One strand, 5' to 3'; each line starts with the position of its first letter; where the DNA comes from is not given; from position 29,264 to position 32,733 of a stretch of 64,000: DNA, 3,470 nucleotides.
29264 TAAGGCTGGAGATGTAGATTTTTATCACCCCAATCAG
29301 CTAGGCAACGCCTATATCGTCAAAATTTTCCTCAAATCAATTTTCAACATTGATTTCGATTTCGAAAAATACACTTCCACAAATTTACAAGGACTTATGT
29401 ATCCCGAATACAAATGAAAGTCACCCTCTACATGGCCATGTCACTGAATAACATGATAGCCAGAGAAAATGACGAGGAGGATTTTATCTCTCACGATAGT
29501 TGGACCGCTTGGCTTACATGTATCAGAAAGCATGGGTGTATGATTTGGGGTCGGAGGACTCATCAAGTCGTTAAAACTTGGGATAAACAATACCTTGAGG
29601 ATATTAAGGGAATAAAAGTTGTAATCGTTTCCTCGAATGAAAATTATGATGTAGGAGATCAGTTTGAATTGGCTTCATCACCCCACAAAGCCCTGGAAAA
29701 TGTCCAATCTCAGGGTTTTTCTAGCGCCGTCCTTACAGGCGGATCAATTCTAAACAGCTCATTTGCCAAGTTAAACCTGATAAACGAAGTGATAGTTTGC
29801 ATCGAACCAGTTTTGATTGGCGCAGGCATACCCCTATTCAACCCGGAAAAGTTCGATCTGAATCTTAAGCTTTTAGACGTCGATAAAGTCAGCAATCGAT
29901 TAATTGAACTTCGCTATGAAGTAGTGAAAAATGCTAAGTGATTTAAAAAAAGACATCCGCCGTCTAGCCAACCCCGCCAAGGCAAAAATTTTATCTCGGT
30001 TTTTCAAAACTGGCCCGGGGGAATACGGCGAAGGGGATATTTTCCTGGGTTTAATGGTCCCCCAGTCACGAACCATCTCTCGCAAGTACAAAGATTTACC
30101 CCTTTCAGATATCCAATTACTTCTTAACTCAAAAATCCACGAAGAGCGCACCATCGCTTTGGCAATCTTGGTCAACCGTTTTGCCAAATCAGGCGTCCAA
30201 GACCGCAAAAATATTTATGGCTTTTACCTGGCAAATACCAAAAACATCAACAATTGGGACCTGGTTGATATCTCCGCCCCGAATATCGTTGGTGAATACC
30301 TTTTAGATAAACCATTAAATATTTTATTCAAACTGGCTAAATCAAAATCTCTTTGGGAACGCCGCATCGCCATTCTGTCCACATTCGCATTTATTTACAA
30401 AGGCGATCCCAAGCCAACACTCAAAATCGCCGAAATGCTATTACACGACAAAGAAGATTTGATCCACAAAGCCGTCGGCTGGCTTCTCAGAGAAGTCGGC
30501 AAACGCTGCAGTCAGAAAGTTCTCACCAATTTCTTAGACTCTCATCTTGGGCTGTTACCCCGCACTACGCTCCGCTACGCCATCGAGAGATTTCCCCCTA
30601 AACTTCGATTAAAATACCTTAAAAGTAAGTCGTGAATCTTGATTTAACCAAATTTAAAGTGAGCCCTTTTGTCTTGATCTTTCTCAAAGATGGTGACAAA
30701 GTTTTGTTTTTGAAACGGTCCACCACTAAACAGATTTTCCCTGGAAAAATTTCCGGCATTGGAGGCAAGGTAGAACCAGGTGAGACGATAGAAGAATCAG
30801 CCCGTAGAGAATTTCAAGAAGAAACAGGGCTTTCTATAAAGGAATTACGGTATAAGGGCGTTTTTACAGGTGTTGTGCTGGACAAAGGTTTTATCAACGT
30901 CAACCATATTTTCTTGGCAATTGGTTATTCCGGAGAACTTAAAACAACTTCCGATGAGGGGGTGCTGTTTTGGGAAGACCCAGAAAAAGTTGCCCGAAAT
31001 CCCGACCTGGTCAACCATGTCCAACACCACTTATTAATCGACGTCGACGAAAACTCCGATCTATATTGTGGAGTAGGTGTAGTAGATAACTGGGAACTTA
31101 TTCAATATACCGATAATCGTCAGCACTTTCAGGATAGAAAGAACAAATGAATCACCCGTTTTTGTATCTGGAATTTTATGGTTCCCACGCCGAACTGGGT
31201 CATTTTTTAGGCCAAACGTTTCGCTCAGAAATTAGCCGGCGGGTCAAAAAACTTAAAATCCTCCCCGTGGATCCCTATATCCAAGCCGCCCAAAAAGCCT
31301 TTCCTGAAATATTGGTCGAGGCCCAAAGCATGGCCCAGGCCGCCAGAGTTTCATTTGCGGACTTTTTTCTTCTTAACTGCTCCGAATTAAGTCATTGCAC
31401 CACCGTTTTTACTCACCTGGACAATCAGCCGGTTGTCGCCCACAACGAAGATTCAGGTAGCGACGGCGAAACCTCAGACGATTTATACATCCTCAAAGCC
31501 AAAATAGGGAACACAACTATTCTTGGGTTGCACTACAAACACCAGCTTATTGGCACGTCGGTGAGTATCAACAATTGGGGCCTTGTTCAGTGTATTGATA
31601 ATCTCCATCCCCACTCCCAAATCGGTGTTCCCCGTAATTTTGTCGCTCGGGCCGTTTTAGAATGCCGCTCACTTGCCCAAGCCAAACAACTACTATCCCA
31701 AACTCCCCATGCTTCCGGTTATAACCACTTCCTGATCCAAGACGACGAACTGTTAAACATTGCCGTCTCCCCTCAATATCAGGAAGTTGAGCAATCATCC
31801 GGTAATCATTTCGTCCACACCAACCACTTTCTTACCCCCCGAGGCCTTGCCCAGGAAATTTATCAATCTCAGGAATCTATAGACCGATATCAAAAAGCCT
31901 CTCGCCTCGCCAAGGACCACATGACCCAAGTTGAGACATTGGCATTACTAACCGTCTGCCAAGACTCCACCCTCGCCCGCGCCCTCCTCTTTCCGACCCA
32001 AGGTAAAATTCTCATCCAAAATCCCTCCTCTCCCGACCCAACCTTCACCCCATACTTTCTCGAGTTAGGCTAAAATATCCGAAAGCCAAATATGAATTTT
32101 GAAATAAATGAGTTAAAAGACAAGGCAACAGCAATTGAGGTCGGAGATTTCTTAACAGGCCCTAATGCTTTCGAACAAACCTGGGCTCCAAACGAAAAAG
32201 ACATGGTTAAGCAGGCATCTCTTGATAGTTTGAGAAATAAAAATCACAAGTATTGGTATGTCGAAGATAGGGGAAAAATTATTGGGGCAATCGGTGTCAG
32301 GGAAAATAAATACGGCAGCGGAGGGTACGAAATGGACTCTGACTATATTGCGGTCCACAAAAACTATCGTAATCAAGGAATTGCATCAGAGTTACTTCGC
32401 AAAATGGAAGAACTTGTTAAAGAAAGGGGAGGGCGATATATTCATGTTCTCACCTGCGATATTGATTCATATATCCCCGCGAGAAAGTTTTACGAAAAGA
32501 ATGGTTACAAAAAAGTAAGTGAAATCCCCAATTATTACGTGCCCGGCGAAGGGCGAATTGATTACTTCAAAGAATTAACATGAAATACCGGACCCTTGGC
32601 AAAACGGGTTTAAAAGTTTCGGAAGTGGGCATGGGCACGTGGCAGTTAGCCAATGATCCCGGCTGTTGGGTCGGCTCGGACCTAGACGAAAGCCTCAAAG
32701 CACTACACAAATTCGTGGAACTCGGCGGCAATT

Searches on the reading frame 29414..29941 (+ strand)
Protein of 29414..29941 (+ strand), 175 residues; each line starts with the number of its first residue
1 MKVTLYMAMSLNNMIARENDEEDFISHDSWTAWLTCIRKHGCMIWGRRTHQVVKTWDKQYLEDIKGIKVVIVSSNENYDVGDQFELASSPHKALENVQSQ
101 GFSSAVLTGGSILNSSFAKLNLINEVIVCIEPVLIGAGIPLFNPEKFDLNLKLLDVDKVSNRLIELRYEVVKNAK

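Call 36: search_protein_families(library=pfam, max_evalue=0.01, proteins=[window:29414-29941:+])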
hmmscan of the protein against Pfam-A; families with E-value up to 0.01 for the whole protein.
window:29414-29941:+ (175 aa): 1 family
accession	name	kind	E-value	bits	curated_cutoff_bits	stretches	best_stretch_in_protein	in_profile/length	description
PF01872.23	RibD_C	-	9.8e-17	61.8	24.1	1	2-163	2-195/197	RibD C-terminal domain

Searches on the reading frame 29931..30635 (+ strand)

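Call 36: search_protein_families(library=pfam, max_evalue=0.01, proteins=[window:29931-30635:+])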
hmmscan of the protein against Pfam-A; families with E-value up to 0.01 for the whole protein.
window:29931-30635:+ (234 aa): 1 family
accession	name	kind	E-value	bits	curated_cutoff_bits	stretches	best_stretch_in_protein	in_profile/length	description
PF08713.17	DNA_alkylation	-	1.5e-57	195.2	21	1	6-221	2-213/213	DNA alkylation repair enzyme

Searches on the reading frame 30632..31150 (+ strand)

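Call 36: search_protein_families(library=pfam, max_evalue=0.01, proteins=[window:30632-31150:+])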
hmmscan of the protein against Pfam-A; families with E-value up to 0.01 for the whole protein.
window:30632-31150:+ (172 aa): 1 family
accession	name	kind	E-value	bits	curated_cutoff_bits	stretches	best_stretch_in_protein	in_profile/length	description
PF00293.34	NUDIX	-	3.1e-18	66.5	21.1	1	14-123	6-119/134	NUDIX domain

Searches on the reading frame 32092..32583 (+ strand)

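Call 36: search_protein_families(library=pfam, max_evalue=0.01, proteins=[window:32092-32583:+])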
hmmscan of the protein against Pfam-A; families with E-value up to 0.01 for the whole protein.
window:32092-32583:+ (163 aa): 9 families
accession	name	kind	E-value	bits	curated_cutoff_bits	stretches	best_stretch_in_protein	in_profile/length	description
PF00583.31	Acetyltransf_1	-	5.5e-18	65.8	20.7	1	41-139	23-116/116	Acetyltransferase (GNAT) family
PF13508.13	Acetyltransf_7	-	3.4e-16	59.8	27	1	51-141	2-84/84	Acetyltransferase (GNAT) domain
PF13673.13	Acetyltransf_10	-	1.4e-12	48.1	23.6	1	38-144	16-112/128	Acetyltransferase (GNAT) domain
PF13527.13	Acetyltransf_9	-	1.8e-05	25.2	25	1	42-140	31-125/127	Acetyltransferase (GNAT) domain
PF13420.13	Acetyltransf_4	-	4.5e-05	23.9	24.3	1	33-152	31-147/155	Acetyltransferase (GNAT) domain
PF13302.13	Acetyltransf_3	-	6.5e-05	24.1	25.4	1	38-116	36-115/138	Acetyltransferase (GNAT) domain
PF08445.16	FR47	-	0.00028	21.3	22.1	1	86-143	27-81/86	FR47-like protein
PF17013.11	Acetyltransf_15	-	0.0039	17.1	35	1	47-142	30-139/210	Putative acetyl-transferase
PF14542.12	Acetyltransf_CG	-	0.0084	16.7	30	0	73-115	16-59/80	GCN5-related N-acetyl-transferase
